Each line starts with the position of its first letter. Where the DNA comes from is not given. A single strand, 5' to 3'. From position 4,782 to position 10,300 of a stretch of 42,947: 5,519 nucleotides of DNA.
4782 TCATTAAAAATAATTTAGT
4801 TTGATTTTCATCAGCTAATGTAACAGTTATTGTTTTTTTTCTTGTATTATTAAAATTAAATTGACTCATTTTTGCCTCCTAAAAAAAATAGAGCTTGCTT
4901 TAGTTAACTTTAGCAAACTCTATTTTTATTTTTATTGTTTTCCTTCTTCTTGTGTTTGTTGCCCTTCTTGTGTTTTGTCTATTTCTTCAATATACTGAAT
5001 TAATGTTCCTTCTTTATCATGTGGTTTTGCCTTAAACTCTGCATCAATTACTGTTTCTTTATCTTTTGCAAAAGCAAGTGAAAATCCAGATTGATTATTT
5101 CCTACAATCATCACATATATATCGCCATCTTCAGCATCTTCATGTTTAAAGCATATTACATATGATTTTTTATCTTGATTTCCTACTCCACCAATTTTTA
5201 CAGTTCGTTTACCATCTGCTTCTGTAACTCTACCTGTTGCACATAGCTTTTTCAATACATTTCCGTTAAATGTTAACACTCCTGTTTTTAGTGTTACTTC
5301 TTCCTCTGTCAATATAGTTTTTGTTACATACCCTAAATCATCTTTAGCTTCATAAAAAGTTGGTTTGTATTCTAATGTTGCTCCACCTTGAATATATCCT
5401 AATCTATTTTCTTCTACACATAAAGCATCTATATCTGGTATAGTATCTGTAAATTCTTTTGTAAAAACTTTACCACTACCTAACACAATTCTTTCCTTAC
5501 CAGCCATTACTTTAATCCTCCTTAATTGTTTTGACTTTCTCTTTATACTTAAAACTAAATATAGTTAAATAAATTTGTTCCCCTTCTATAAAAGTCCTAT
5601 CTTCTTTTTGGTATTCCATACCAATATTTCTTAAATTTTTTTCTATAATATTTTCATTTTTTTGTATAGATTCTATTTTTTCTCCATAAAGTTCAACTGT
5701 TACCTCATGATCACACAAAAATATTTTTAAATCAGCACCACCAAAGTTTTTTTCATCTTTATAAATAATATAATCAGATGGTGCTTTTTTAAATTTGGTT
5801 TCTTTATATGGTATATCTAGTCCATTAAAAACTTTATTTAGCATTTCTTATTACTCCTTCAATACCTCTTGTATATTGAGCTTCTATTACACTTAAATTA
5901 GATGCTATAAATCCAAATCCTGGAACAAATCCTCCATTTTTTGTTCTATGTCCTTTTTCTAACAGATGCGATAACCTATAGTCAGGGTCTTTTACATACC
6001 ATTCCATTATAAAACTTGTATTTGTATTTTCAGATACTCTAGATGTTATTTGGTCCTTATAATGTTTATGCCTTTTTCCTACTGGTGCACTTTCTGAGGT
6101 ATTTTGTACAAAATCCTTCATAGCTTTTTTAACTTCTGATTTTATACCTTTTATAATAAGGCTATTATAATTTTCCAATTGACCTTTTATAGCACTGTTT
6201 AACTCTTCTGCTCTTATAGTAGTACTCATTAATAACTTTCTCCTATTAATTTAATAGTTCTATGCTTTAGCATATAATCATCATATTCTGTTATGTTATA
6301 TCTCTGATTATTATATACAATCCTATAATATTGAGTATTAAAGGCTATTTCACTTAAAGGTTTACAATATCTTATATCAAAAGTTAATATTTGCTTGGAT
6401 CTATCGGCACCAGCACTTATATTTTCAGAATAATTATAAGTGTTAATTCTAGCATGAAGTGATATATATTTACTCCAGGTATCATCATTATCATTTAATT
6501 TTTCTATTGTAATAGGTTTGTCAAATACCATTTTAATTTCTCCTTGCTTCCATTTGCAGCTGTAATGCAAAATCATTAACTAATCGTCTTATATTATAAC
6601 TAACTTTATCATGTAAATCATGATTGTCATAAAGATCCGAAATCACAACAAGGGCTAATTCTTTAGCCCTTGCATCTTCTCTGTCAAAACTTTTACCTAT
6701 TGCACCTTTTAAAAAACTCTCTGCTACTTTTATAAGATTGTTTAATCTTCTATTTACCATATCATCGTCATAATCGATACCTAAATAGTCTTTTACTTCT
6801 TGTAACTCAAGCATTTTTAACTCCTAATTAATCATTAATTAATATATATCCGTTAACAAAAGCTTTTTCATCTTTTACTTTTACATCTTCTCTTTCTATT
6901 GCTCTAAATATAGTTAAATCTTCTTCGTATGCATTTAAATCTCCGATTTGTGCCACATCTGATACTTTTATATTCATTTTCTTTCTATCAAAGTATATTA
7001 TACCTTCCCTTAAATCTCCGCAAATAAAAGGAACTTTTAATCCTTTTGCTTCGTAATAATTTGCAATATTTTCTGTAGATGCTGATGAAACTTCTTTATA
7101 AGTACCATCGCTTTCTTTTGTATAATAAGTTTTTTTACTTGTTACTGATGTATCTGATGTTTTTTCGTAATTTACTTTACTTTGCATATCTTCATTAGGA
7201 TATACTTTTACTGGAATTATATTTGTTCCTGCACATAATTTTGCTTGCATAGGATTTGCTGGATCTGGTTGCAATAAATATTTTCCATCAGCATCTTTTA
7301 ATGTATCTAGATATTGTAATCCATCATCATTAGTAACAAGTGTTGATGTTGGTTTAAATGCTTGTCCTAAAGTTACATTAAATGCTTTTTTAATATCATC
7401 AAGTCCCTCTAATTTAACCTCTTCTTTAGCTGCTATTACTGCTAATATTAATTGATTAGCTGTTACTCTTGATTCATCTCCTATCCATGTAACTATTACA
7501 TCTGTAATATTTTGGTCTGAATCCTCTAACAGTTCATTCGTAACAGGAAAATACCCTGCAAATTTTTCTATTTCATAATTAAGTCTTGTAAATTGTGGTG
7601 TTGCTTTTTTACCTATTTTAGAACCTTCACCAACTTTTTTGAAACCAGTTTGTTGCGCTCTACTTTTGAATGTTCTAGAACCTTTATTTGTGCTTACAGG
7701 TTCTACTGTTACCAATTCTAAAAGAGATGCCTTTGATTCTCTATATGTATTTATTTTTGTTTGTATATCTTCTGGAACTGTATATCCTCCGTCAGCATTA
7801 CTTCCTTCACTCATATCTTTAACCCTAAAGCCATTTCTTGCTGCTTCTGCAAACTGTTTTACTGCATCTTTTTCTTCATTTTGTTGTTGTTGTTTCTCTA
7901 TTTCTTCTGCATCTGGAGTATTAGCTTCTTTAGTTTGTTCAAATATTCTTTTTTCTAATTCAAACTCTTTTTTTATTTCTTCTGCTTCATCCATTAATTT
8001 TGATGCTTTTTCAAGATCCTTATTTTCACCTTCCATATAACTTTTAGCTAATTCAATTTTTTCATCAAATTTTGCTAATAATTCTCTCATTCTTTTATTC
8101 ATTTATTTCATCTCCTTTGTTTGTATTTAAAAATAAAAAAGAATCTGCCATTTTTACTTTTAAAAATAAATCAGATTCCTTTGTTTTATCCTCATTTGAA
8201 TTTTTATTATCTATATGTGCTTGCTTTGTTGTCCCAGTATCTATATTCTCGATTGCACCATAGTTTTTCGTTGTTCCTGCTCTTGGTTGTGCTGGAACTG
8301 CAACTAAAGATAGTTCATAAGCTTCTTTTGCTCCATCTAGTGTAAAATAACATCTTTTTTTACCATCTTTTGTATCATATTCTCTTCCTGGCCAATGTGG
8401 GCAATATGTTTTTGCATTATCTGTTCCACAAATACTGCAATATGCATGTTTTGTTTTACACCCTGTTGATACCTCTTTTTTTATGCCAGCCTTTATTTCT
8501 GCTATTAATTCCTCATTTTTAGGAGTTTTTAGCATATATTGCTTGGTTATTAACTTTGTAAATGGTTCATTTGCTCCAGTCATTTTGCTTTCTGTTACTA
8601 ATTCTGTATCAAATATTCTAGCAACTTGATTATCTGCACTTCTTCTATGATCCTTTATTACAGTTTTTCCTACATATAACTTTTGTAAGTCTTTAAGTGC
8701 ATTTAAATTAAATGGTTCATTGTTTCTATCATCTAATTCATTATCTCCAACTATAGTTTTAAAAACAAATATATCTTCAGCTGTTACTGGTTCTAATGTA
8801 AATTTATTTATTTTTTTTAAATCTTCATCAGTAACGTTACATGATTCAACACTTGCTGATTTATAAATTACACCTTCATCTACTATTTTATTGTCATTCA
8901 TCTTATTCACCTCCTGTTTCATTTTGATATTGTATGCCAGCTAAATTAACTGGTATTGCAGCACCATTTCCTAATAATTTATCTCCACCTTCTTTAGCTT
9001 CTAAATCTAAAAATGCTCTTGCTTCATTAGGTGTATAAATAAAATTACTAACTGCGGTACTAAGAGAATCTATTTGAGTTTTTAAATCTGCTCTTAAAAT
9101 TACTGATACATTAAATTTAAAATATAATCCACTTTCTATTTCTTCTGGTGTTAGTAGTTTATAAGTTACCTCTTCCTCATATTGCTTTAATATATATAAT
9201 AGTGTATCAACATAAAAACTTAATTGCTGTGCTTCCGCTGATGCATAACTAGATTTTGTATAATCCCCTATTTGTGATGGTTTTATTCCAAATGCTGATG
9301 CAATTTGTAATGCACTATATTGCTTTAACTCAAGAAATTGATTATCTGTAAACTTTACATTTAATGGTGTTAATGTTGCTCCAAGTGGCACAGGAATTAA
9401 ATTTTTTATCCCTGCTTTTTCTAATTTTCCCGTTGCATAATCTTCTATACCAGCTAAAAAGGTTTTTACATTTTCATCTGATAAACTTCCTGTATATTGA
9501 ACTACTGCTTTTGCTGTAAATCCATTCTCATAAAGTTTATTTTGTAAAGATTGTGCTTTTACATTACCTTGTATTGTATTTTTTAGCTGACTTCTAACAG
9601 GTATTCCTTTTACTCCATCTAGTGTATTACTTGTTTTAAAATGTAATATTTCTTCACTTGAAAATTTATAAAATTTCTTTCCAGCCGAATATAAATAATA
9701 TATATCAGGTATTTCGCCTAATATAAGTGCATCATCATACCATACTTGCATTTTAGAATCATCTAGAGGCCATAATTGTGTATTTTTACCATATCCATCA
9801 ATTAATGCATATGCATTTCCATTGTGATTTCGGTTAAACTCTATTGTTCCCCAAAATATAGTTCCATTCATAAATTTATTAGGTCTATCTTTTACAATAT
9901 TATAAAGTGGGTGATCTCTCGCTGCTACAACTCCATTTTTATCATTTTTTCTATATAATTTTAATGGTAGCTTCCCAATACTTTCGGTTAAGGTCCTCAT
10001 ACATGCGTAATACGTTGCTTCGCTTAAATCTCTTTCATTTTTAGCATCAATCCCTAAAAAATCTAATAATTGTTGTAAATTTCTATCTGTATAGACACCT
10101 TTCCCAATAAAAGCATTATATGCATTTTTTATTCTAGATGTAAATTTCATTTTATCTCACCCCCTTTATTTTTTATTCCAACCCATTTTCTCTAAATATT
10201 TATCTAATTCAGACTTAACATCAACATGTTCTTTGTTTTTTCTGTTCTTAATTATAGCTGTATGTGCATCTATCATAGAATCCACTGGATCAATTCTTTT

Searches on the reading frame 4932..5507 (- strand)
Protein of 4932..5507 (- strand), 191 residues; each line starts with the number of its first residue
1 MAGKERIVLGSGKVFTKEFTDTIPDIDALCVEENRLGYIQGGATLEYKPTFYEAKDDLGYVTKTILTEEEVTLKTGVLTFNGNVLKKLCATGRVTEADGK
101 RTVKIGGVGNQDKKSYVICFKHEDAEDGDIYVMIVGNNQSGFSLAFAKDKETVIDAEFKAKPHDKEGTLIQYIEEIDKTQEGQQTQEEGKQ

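Call 109: search_protein_families(library=phrogs, proteins=[window:4932-5507:-], max_evalue=0.00001)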
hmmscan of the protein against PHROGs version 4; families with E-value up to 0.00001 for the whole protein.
window:4932-5507:- (191 aa): 1 family
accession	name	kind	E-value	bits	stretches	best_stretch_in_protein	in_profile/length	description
phrog_2175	-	other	1.5e-33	117.1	1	4-177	5-182/188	protein with Ig domain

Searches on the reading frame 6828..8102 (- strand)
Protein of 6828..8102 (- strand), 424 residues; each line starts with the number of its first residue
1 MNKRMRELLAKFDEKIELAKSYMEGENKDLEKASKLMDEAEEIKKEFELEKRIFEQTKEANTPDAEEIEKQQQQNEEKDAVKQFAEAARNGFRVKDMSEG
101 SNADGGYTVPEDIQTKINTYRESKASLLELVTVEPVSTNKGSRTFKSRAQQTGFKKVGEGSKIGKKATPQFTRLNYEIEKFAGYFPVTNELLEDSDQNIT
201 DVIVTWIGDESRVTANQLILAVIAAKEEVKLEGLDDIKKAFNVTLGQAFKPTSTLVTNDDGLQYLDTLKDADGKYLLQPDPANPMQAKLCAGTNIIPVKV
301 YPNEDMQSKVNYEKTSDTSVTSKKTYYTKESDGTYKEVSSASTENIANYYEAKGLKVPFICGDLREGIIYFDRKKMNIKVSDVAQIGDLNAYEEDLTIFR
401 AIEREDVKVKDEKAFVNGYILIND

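Call 109: search_protein_families(library=phrogs, proteins=[window:6828-8102:-], max_evalue=0.00001)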
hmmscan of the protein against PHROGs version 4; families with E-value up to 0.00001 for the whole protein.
window:6828-8102:- (424 aa): 3 families
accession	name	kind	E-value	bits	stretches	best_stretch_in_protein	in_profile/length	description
phrog_10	-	head and packaging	4.1e-58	199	2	2-288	262-559/752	major head protein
phrog_2263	-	head and packaging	5.1e-25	89.4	1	37-303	203-487/551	major head protein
phrog_15928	-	head and packaging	1.3e-06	29.6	1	191-296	1-111/185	major head protein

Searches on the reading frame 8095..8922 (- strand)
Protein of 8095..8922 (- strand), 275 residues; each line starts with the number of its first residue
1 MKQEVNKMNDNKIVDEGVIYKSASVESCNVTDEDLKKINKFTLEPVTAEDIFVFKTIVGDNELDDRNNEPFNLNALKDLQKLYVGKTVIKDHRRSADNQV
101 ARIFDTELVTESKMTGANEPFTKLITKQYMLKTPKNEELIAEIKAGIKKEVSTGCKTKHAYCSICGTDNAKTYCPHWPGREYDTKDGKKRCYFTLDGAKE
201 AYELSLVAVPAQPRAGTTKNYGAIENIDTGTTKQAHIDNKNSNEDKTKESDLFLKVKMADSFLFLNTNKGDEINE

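Call 109: search_protein_families(library=phrogs, proteins=[window:8095-8922:-], max_evalue=0.00001)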
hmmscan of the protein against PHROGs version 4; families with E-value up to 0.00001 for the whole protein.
window:8095-8922:- (275 aa): 1 family
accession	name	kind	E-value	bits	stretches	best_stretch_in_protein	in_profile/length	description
phrog_16951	-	unknown function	1.5e-70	238.8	1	19-243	4-225/312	-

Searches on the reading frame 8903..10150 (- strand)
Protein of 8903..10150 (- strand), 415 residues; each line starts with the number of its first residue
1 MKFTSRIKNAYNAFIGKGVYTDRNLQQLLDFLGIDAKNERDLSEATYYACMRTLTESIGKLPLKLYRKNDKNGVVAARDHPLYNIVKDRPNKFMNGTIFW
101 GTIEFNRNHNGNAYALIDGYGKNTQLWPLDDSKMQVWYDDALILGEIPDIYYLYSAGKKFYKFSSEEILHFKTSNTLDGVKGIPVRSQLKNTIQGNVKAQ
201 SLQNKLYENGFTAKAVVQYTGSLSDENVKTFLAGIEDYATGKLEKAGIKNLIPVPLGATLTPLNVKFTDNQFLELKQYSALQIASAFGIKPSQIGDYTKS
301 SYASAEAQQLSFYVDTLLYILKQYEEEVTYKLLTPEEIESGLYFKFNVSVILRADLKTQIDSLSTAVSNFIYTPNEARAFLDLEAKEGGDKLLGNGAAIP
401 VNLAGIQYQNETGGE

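Call 109: search_protein_families(library=phrogs, proteins=[window:8903-10150:-], max_evalue=0.00001)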
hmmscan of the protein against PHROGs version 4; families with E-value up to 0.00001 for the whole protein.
window:8903-10150:- (415 aa): 6 families
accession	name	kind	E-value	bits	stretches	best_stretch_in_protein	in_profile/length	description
phrog_12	-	head and packaging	1.9e-91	309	1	2-414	49-446/646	portal protein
phrog_2662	-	head and packaging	2.1e-54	186.3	1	46-393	69-415/717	portal protein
phrog_5929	-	head and packaging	1e-31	111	1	201-410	6-211/228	portal protein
phrog_11323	-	unknown function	1.7e-17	64.7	1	297-406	5-114/130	-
phrog_2271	-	head and packaging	2.2e-14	53.1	1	33-392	41-392/859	portal protein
phrog_21454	-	unknown function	1.1e-11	45.5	1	216-392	1-169/320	-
